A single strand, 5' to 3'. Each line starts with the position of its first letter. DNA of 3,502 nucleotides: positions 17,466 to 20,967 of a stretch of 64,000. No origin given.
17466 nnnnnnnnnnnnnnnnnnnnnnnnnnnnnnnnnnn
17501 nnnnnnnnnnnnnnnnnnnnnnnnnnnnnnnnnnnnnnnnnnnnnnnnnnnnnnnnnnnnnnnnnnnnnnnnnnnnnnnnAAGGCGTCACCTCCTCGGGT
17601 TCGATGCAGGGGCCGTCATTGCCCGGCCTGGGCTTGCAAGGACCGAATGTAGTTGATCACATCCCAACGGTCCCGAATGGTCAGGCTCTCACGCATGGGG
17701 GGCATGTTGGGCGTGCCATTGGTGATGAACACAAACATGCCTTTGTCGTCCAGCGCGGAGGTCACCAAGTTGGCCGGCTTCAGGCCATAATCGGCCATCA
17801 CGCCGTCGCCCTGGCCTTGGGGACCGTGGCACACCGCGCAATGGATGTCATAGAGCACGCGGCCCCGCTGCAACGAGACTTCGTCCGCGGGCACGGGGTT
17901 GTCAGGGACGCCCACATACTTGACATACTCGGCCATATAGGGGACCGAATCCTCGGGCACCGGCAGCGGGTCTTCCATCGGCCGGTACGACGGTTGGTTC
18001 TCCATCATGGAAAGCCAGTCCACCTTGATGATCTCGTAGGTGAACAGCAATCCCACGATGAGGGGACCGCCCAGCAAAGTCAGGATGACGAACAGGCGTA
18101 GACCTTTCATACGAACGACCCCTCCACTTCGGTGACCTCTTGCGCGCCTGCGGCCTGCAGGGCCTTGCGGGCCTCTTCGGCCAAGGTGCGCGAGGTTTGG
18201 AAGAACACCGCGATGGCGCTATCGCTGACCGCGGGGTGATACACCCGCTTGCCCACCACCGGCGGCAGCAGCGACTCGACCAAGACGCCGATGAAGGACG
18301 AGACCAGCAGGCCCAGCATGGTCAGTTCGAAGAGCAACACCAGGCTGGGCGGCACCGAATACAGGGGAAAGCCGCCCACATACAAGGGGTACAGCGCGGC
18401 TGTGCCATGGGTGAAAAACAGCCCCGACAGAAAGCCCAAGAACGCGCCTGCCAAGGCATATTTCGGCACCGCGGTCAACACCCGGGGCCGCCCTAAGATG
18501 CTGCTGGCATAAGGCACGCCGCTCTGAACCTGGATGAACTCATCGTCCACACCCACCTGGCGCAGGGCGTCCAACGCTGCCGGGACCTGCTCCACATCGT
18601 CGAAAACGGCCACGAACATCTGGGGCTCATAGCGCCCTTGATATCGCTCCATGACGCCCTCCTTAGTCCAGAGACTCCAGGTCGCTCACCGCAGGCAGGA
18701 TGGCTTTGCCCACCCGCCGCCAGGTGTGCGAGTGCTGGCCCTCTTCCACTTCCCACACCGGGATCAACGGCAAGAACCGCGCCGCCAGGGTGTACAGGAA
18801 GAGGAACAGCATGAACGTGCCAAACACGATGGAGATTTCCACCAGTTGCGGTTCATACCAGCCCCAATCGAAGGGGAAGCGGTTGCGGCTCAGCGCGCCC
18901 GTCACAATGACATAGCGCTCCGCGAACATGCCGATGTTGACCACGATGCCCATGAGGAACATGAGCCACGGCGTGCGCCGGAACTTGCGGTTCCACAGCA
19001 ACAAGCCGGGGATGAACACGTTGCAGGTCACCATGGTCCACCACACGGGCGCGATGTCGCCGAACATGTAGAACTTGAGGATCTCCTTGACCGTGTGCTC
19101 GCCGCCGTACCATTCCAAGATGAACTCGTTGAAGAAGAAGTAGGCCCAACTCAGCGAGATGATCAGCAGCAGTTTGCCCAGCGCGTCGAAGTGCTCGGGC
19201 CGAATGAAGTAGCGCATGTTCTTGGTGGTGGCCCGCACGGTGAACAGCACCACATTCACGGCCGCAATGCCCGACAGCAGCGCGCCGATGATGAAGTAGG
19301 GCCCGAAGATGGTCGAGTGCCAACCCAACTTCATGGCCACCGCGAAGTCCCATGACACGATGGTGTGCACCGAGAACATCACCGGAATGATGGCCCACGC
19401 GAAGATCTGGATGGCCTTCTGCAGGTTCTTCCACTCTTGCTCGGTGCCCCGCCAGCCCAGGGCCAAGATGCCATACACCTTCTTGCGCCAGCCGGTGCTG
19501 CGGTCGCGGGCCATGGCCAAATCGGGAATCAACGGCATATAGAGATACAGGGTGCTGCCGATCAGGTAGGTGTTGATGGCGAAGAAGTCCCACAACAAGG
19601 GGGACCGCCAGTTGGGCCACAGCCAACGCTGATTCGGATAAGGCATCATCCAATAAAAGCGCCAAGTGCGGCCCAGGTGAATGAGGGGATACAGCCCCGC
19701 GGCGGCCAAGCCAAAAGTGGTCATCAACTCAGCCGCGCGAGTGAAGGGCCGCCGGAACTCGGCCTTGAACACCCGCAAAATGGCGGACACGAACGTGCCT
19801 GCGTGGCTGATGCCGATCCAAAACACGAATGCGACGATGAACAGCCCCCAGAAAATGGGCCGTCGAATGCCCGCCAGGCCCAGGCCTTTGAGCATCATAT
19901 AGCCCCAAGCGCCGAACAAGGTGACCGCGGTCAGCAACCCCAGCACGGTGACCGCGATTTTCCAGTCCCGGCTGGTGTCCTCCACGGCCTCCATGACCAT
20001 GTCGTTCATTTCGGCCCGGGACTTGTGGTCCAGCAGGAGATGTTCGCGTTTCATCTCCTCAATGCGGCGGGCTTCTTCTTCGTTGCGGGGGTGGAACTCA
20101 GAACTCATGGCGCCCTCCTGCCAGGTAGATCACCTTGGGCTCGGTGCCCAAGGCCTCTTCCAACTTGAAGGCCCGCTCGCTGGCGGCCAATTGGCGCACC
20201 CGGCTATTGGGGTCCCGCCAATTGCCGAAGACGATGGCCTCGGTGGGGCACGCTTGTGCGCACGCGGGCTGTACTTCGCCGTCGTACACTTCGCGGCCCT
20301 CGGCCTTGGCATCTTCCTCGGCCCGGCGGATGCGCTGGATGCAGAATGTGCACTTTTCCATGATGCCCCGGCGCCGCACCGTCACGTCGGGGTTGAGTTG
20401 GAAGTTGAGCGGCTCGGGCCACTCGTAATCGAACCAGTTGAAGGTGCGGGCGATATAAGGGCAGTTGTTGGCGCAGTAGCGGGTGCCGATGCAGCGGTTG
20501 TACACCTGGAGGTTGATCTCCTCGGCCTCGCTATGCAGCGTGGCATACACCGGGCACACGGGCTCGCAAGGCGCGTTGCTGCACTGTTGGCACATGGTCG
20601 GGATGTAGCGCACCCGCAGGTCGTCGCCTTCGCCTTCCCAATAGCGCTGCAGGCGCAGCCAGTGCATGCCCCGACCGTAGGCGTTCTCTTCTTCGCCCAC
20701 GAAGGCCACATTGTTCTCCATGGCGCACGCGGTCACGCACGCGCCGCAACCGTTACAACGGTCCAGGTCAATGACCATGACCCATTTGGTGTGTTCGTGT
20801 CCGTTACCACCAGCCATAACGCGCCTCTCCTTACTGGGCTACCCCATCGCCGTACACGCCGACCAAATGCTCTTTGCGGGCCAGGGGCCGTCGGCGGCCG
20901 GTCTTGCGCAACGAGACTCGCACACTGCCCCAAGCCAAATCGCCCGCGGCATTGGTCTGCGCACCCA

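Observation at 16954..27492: Nine co-oriented genes put a 12-haem cytochrome, a TPR protein and a lipoprotein cytochrome c around an Alternative Complex III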

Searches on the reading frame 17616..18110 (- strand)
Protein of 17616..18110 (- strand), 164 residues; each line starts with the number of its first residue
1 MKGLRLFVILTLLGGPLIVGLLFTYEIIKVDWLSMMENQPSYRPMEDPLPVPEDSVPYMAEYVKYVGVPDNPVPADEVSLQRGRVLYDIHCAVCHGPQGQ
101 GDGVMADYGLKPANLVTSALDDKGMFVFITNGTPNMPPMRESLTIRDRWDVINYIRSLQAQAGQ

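Call 4: search_protein_families(library=pfam, proteins=[window:17616-18110:-], max_evalue=0.01)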
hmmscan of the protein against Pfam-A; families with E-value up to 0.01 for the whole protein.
window:17616-18110:- (164 aa): 2 families
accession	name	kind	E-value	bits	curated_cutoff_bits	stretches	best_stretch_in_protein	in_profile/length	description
PF13442.11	Cytochrome_CBB3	-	3.6e-13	50.1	27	1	80-155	3-68/68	Cytochrome C oxidase, cbb3-type, subunit III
PF00034.26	Cytochrom_C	-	8.2e-10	40.3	21.3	1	81-158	2-89/90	Cytochrome c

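Call 6: search_protein_families(library=ncbifam, proteins=[window:17616-18110:-], max_evalue=0.001)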
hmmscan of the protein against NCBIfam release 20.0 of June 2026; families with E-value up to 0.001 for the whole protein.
window:17616-18110:- (164 aa): 6 families
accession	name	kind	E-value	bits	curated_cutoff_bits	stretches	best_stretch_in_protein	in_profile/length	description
NF011054.0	PRK14486.1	equivalog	3.2e-12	46.6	447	1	63-160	198-292/294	putative bifunctional cbb3-type cytochrome c oxidase subunit II/cytochrome c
NF050122.1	bc1_QcrC_actin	exception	4.5e-07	29.4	200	1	52-161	103-214/253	cytochrome bc1 complex diheme cytochrome c subunit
TIGR03872.1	cytochrome_MoxG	equivalog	3.5e-06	27.2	147.8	1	69-160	33-123/133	cytochrome c(L), periplasmic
NF045930.1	Cytc6PetJCyano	equivalog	2.1e-05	24.4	135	1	74-157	22-104/110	cytochrome c6 PetJ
TIGR04494.1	c550_PedF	equivalog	2.9e-05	24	122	1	70-159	40-131/133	cytochrome c-550 PedF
TIGR00782.1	ccoP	equivalog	0.00012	21.5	179.95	1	59-158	185-281/285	cytochrome-c oxidase, cbb3-type subunit III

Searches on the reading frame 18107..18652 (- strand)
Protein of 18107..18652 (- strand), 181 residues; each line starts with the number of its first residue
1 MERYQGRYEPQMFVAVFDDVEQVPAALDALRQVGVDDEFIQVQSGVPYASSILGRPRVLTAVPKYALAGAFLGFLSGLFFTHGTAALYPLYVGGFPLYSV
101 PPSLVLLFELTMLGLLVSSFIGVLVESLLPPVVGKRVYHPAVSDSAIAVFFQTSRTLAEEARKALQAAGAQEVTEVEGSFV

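Call 4: search_protein_families(library=pfam, proteins=[window:18107-18652:-], max_evalue=0.01)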
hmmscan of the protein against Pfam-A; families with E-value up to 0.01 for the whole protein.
window:18107-18652:- (181 aa): 1 family
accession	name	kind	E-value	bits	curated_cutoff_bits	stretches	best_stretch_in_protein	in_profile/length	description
PF11821.13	ActD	-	4.7e-23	82.1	25.7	1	12-175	2-170/170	Alternative complex III, ActD subunit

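Call 6: search_protein_families(library=ncbifam, proteins=[window:18107-18652:-], max_evalue=0.001)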
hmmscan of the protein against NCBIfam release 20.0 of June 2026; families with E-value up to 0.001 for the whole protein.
window:18107-18652:- (181 aa): 0 families

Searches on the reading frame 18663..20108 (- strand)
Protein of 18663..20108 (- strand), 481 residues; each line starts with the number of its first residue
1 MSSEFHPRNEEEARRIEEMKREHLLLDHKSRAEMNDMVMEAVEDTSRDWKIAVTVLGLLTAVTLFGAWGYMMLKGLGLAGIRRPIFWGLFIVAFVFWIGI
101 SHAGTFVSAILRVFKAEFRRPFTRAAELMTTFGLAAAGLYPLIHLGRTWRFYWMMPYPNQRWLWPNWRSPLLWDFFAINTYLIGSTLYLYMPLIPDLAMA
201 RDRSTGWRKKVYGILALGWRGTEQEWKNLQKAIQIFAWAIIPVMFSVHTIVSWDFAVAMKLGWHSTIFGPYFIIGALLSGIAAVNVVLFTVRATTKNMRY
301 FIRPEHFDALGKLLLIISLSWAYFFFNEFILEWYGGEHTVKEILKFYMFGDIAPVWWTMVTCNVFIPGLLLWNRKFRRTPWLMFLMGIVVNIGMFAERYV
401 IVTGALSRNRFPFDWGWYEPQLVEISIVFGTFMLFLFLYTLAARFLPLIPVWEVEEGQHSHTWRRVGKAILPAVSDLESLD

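Call 4: search_protein_families(library=pfam, proteins=[window:18663-20108:-], max_evalue=0.01)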
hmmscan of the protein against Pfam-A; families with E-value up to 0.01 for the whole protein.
window:18663-20108:- (481 aa): 1 family
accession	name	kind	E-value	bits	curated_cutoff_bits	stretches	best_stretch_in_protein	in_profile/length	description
PF03916.19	NrfD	-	2.4e-21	77.1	25.8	1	82-405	6-308/313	Polysulphide reductase, NrfD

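Call 6: search_protein_families(library=ncbifam, proteins=[window:18663-20108:-], max_evalue=0.001)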
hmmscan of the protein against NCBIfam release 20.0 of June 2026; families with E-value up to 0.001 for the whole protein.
window:18663-20108:- (481 aa): 2 families
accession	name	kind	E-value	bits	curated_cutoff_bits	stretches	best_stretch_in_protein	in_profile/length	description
NF045798.1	DsrP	equivalog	5.1e-16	59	350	2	41-191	4-142/346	sulfate reduction electron transfer complex DsrMKJOP subunit DsrP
NF041784.1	mnquin_red_QrcD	equivalog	3e-05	23.5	570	1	53-450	19-402/408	menaquinone reductase integral membrane subunit QrcD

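Call 43: find_related_loci(query=A2, collection=metagenome_contigs, flank=10000)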
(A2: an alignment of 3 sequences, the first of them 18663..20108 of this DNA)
Query A2 (481 aa) in metagenome_contigs; peptide patterns used: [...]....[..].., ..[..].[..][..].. (x = any residue, [..] = any of these).
600 stretches matched a pattern (row limit reached: there are more); 590 encode a relative of the query (tblastn E <= 1e-3); the best 80 are kept; 80 distinct loci.
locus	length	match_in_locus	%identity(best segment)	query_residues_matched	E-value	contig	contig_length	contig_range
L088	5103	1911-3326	65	7-478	0e+0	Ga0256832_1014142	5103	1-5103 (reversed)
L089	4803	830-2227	66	10-478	0e+0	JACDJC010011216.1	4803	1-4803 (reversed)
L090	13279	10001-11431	62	1-478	0e+0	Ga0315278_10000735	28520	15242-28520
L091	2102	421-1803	58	17-478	0e+0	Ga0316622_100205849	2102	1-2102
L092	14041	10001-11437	50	1-478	1e-156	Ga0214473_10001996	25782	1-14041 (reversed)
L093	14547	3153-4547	51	11-478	7e-156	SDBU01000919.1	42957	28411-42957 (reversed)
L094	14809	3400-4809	50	6-478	8e-153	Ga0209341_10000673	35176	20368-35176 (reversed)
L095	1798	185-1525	50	6-457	8e-152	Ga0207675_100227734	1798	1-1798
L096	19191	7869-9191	47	8-458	7e-134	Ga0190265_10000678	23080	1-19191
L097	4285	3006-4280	48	33-460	6e-134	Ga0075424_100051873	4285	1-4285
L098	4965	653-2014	47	9-459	2e-132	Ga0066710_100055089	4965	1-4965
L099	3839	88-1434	46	2-458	4e-133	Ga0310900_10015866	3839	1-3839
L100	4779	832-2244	45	9-476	2e-131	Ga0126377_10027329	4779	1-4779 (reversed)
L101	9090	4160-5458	47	26-460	2e-128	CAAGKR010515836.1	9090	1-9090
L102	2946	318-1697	45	23-480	5e-134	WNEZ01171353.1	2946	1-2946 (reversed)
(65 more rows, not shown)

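Call 57: search_protein_families(library=pfam, proteins=[L092:12496-13554:+, L090:12494-13081:+], max_evalue=0.001)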
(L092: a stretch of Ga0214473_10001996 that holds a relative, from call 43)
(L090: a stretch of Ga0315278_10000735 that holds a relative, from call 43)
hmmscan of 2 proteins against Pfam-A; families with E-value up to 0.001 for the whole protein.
L092:12496-13554:+ (353 aa): 6 families
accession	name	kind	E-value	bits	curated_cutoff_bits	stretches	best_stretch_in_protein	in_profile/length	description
PF13442.11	Cytochrome_CBB3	-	5.5e-47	158.4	27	3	153-225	4-68/68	Cytochrome C oxidase, cbb3-type, subunit III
PF00034.26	Cytochrom_C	-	1.3e-29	103.8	21.3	3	69-145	1-89/90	Cytochrome c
PF14495.11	Cytochrom_C550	-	1e-06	28.9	27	0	69-85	26-42/136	Cytochrome c-550 domain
PF02167.20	Cytochrom_C1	-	0.0003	20.9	22.8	0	151-168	14-31/219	Cytochrome C1 family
PF22113.1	Mtrc-MtrF_II-IV_dom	-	0.0004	20.4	30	0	157-172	153-168/176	Outer membrane cytochrome MtrC/MtrF-like, domains II/IV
PF09699.15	Paired_CXXCH_1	-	0.00055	20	20.6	0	79-89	8-18/41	Doubled CXXCH motif (Paired_CXXCH_1)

L090:12494-13081:+ (196 aa): 0 families

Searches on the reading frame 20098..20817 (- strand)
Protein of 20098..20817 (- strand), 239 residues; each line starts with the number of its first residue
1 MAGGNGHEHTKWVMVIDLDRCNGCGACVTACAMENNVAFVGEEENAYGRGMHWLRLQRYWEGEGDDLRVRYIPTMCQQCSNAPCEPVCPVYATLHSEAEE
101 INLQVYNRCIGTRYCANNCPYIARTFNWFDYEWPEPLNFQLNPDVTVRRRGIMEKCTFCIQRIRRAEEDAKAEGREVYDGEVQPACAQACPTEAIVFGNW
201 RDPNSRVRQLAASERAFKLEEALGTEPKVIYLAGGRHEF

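Call 4: search_protein_families(library=pfam, proteins=[window:20098-20817:-], max_evalue=0.01)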
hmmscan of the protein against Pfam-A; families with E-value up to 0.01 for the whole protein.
window:20098-20817:- (239 aa): 13 families
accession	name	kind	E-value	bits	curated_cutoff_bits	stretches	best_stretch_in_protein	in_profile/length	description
PF12838.12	Fer4_7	-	1.9e-14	54.3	27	3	20-90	1-50/52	4Fe-4S dicluster domain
PF13247.11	Fer4_11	-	3e-10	40.6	26.2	1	69-128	3-63/100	4Fe-4S dicluster domain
PF13183.11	Fer4_8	-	5.8e-09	36.8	27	1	18-90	2-66/68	4Fe-4S dicluster domain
PF12837.12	Fer4_6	-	2.2e-08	34.1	25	1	13-33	1-21/24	4Fe-4S binding domain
PF13237.11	Fer4_10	-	1.3e-07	31.9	25.5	0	14-89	2-53/53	4Fe-4S dicluster domain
PF12797.12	Fer4_2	-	2.7e-07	30.5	24.5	1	12-32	1-21/22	4Fe-4S binding domain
PF13534.11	Fer4_17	-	7e-07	30.1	22.2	0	20-35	1-16/61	4Fe-4S dicluster domain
PF25160.1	LdpA_Fe-S-bd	-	9.5e-07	28.9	27.6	0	18-34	25-41/49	LdpA Fe-S cluster-binding domain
PF13187.11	Fer4_9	-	2.5e-06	27.8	27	0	20-90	1-49/52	4Fe-4S dicluster domain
PF00037.32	Fer4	-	1.1e-05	25.5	21.1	1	15-31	2-18/24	4Fe-4S binding domain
PF13484.11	Fer4_16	-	0.00043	21.5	30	0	185-217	7-40/66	4Fe-4S double cluster binding domain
PF14697.11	Fer4_21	-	0.0012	19.4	35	0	16-35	3-55/59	4Fe-4S dicluster domain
PF12800.12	Fer4_4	-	0.0024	18.5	24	1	19-33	2-16/17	4Fe-4S binding domain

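Call 6: search_protein_families(library=ncbifam, proteins=[window:20098-20817:-], max_evalue=0.001)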
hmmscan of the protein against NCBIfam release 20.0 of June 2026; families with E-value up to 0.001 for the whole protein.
window:20098-20817:- (239 aa): 35 families (the best 25 are shown)
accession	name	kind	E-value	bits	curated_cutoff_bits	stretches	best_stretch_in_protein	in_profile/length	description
NF041782.1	mnquin_red_QrcC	equivalog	2.9e-76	256.3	400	1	12-233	1-226/239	menaquinone reductase iron-sulfur cluster-binding subunit QrcC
NF045797.1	DsrO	equivalog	6.2e-44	150.2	200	1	7-232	39-234/235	sulfate reduction electron transfer complex DsrMKJOP subunit DsrO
NF041715.1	arsenate_red_ArrB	equivalog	6.2e-34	117.5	450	2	11-127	2-107/233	arsenate respiratory reductase iron-sulfur subunit ArrB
TIGR03149.1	cyt_nit_nrfC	equivalog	1.5e-28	99.7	377.6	2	7-127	34-145/225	cytochrome c nitrite reductase Fe-S protein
NF011569.0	PRK14993.1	equivalog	4.2e-27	95.1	416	2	5-127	37-150/244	tetrathionate reductase subunit TtrB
NF038355.1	FDH3_beta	equivalog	1.6e-18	67.3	240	1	14-201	5-165/180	formate dehydrogenase FDH3 subunit beta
NF008134.0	PRK10882.1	equivalog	5.9e-16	58.4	263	1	13-202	40-210/329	hydrogenase 2 operon protein HybA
TIGR02951.1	DMSO_dmsB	equivalog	8.5e-16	58.4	214.1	1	15-127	5-115/161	DMSO/selenate family reductase complex B subunit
TIGR03478.1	DMSO_red_II_bet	subfamily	3.2e-15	55.9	480.7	2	70-127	125-182/321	DMSO reductase family type II enzyme, iron-sulfur subunit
NF042979.1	EthbenzDh_ebdB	equivalog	3.4e-13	49.2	740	1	70-128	147-205/354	ethylbenzene dehydrogenase subunit beta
TIGR01582.1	FDH-beta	equivalog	1.1e-11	44.3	334.7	2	10-122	20-139/283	formate dehydrogenase subunit beta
NF007658.0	PRK10330.1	equivalog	1.8e-11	43.9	260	1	74-123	56-103/181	electron transport protein HydN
NF007382.0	PRK09898.1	equivalog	1.8e-10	40.7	213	1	10-127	57-174/208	ferredoxin-like protein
TIGR01660.1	narH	equivalog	3.4e-09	35.7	524.05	1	52-128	159-235/492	nitrate reductase subunit beta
NF045715.1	sulf_resp_HmcB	equivalog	6.1e-09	35.4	420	1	6-202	32-200/307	sulfate respiration complex iron-sulfur protein HmcB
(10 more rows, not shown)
